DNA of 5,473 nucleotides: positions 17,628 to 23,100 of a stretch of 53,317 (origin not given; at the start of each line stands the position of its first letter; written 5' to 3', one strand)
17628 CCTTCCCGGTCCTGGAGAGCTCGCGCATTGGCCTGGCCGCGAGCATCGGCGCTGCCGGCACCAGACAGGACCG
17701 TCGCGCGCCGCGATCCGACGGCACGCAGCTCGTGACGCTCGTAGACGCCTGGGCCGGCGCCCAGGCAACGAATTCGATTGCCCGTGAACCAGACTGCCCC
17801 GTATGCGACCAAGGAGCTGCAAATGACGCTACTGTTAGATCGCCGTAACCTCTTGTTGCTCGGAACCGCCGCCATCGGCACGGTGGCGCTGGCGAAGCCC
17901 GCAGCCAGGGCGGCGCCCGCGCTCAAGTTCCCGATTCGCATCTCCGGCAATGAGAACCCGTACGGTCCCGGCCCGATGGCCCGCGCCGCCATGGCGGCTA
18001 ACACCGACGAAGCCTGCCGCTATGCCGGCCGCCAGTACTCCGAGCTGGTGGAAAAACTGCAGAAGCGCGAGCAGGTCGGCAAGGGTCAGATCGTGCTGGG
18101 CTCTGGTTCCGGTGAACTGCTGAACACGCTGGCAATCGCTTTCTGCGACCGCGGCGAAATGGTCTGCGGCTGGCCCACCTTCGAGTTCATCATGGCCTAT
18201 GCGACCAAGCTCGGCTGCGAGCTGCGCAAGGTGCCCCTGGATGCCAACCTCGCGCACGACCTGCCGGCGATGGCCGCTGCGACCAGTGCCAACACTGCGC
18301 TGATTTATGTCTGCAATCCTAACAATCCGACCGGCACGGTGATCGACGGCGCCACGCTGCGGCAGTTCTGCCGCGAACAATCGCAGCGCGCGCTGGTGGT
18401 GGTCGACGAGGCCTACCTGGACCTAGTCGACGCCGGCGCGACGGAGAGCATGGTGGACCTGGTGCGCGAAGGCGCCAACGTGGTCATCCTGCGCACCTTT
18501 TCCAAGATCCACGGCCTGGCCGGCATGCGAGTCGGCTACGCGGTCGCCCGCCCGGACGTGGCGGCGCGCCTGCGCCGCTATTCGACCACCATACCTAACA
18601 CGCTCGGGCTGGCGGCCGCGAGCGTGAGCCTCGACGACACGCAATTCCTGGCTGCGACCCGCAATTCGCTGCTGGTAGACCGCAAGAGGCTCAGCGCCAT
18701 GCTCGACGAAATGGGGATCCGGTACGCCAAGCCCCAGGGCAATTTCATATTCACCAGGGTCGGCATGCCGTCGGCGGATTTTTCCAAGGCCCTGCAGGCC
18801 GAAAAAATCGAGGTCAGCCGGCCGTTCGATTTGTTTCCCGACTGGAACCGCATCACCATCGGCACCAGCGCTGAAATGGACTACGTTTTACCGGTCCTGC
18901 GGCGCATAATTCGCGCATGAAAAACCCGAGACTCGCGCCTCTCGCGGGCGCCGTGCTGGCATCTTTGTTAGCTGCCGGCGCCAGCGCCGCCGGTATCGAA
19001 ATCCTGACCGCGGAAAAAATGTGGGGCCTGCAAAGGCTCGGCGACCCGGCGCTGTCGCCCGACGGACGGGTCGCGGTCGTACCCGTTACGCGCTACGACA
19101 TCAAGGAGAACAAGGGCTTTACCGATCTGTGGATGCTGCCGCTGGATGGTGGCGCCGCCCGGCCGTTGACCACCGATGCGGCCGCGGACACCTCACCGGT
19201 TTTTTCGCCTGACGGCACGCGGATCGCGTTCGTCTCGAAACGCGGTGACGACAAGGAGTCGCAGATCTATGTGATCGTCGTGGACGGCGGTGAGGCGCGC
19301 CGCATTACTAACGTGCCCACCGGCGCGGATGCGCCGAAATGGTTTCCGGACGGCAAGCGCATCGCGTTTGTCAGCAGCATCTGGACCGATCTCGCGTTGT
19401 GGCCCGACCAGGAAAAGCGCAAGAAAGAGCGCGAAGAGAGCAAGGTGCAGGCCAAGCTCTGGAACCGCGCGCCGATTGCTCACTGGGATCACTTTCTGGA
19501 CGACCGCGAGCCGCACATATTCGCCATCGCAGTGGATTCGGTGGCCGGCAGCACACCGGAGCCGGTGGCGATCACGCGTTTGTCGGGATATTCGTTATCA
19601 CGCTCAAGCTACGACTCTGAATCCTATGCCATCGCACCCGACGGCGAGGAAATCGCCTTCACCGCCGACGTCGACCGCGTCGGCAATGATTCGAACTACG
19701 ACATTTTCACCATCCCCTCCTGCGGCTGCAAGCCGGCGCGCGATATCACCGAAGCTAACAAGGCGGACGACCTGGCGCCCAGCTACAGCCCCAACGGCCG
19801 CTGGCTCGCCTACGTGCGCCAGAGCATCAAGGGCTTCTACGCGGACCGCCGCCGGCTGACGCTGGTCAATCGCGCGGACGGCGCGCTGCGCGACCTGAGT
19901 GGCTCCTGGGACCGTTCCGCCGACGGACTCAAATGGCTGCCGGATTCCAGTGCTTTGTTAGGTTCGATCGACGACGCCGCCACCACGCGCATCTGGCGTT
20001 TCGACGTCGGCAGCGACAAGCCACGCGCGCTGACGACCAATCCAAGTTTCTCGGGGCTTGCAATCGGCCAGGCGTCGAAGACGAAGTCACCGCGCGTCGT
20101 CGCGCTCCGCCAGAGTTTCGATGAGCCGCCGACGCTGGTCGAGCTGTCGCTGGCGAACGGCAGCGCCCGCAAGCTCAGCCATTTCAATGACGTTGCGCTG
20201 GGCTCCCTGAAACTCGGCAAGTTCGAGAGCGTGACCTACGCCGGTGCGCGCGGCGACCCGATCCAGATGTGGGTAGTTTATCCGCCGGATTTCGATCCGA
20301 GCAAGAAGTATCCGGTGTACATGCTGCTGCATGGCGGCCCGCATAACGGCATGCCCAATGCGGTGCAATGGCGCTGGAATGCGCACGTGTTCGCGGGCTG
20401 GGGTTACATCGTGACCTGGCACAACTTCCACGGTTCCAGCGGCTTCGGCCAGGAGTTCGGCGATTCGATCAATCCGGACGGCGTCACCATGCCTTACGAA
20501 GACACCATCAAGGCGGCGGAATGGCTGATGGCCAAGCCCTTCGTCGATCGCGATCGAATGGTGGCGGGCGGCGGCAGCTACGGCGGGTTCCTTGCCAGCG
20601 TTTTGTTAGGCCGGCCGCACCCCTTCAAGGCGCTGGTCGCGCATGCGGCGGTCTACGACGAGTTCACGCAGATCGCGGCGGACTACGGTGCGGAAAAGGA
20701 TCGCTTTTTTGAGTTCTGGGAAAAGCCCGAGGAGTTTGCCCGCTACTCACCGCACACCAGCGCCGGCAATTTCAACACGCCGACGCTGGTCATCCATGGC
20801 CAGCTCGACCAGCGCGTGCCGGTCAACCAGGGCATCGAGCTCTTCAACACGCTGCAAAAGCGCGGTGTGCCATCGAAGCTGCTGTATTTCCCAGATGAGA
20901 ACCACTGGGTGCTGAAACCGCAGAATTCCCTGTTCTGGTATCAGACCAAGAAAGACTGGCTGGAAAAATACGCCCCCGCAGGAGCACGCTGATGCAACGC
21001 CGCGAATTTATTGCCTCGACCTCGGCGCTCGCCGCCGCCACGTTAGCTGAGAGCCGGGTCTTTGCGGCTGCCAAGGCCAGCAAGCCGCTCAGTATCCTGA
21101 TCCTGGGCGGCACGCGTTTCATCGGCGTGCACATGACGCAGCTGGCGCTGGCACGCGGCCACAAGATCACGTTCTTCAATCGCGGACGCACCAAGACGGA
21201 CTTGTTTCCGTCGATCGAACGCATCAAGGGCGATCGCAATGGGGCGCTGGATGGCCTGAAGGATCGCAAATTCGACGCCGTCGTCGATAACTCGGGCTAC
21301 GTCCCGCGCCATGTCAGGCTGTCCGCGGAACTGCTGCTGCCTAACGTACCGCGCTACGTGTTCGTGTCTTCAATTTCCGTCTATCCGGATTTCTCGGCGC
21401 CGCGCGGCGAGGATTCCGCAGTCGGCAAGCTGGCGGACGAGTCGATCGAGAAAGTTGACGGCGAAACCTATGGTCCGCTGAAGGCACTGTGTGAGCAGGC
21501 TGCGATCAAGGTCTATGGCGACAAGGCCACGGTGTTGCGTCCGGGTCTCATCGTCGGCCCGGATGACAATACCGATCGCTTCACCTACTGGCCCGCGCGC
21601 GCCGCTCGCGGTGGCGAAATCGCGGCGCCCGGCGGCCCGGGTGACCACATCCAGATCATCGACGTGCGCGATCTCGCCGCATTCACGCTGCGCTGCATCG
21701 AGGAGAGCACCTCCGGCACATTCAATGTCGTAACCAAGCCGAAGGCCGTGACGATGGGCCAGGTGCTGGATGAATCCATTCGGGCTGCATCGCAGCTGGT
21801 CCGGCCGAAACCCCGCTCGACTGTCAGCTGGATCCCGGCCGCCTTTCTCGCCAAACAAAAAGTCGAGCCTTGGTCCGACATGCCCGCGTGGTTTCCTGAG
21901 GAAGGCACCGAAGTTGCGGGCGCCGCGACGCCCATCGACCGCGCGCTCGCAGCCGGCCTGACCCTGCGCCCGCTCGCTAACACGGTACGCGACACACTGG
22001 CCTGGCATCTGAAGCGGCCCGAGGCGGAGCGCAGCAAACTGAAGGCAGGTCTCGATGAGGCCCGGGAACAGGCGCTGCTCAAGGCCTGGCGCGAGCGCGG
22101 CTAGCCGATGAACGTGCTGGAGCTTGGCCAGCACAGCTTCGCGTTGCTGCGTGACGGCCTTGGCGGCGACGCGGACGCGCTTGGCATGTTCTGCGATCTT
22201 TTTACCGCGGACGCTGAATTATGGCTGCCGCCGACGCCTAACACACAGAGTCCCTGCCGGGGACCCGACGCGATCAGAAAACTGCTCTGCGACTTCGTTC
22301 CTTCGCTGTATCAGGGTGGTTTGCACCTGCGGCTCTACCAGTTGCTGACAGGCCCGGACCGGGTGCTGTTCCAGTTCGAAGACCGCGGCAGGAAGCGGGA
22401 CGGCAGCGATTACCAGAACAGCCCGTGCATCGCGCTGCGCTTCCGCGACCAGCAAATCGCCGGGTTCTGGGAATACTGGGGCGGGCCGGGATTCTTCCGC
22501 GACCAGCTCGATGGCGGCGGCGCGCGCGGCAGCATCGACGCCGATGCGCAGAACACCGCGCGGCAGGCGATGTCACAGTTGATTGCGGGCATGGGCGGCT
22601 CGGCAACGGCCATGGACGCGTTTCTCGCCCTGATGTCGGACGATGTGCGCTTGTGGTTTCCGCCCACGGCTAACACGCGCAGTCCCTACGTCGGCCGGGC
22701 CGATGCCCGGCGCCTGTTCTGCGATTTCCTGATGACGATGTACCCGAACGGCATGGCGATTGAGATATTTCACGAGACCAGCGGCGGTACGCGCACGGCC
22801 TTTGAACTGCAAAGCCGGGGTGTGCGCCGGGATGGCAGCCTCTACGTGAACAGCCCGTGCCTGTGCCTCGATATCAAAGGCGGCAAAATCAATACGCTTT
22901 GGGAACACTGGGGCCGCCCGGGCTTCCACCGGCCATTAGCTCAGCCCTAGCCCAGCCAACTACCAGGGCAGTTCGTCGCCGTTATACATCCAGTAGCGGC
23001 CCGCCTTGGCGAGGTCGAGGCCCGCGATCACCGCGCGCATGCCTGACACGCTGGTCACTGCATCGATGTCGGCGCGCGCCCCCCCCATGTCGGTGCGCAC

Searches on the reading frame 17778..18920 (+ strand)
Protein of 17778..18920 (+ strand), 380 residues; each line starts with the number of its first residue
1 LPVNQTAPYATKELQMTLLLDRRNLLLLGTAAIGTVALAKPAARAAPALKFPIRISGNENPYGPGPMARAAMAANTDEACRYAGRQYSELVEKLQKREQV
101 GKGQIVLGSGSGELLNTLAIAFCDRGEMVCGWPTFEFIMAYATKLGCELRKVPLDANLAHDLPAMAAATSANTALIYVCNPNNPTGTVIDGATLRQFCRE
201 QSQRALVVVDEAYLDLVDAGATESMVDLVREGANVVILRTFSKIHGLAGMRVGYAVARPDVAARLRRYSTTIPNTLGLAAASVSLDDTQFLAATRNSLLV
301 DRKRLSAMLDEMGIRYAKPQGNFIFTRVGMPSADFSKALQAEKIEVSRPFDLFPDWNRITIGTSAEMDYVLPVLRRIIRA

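Call 43: search_protein_families(library=pfam, proteins=[window:17778-18920:+], max_evalue=0.00001)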
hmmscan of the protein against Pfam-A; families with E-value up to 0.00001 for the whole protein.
window:17778-18920:+ (380 aa): 2 families
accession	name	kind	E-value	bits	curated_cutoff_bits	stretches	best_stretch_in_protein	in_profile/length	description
PF00155.27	Aminotran_1_2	-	5.7e-48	164.4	19.7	1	56-371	7-358/361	Aminotransferase class I and II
PF00266.25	Aminotran_5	-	4e-06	26.5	21.5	1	140-212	107-177/371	Aminotransferase class-V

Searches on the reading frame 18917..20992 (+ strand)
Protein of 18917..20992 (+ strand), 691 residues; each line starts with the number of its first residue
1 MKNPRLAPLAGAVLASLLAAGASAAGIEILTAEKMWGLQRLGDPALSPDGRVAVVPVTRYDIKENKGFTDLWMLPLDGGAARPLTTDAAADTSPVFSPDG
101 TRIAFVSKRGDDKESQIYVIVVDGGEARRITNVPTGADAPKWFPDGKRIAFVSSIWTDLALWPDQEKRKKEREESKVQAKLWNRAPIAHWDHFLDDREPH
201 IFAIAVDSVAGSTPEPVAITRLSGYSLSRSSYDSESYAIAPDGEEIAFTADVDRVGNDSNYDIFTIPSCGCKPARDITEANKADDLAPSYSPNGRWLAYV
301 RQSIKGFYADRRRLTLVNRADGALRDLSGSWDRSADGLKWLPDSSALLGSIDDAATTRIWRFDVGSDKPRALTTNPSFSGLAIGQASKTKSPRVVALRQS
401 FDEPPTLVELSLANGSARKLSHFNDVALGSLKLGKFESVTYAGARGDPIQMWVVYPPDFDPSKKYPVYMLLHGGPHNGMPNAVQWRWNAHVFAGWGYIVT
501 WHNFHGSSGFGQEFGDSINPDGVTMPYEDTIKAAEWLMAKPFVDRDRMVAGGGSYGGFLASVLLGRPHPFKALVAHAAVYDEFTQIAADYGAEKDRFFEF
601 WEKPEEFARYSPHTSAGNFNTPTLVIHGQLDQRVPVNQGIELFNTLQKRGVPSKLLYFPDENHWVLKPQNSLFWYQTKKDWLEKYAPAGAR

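Call 43: search_protein_families(library=pfam, proteins=[window:18917-20992:+], max_evalue=0.00001)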
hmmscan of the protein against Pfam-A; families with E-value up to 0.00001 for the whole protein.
window:18917-20992:+ (691 aa): 4 families
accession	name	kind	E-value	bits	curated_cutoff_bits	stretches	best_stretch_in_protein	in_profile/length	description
PF00326.27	Peptidase_S9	-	7.8e-53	179.6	22.6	1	486-686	4-210/213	Prolyl oligopeptidase family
PF07676.18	PD40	-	6.2e-25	87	20.9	1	82-119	2-38/38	WD40-like Beta Propeller Repeat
PF02129.25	Peptidase_S15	-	3.4e-09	37.2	23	0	449-602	5-152/262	X-Pro dipeptidyl-peptidase (S15 family)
PF00561.26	Abhydrolase_1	-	2.7e-07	31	25.8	0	470-588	5-111/245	alpha/beta hydrolase fold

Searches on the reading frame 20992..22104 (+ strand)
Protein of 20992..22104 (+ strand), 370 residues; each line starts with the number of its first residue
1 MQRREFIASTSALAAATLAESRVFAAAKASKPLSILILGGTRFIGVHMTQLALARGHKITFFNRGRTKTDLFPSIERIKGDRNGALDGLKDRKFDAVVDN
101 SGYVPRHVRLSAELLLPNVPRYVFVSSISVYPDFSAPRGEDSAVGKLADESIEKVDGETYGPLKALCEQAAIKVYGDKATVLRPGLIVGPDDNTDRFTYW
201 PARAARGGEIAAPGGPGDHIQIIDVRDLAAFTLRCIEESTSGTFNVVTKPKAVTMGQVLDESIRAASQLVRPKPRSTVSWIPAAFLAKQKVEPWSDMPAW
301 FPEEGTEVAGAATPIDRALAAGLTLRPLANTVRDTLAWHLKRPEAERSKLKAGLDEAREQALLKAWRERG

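Call 43: search_protein_families(library=pfam, proteins=[window:20992-22104:+], max_evalue=0.00001)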
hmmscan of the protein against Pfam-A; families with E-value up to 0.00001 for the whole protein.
window:20992-22104:+ (370 aa): 1 family
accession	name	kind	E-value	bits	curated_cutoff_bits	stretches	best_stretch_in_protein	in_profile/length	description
PF01370.27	Epimerase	-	5.5e-13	49.3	20.9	1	35-246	1-239/240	NAD dependent epimerase/dehydratase family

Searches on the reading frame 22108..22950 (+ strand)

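Call 43: search_protein_families(library=pfam, proteins=[window:22108-22950:+], max_evalue=0.00001)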
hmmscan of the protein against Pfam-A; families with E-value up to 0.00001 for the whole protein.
window:22108-22950:+ (280 aa): 1 family
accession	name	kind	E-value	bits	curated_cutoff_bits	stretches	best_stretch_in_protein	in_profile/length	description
PF12680.13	SnoaL_2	-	2e-16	60.9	27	2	25-118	13-100/102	SnoaL-like domain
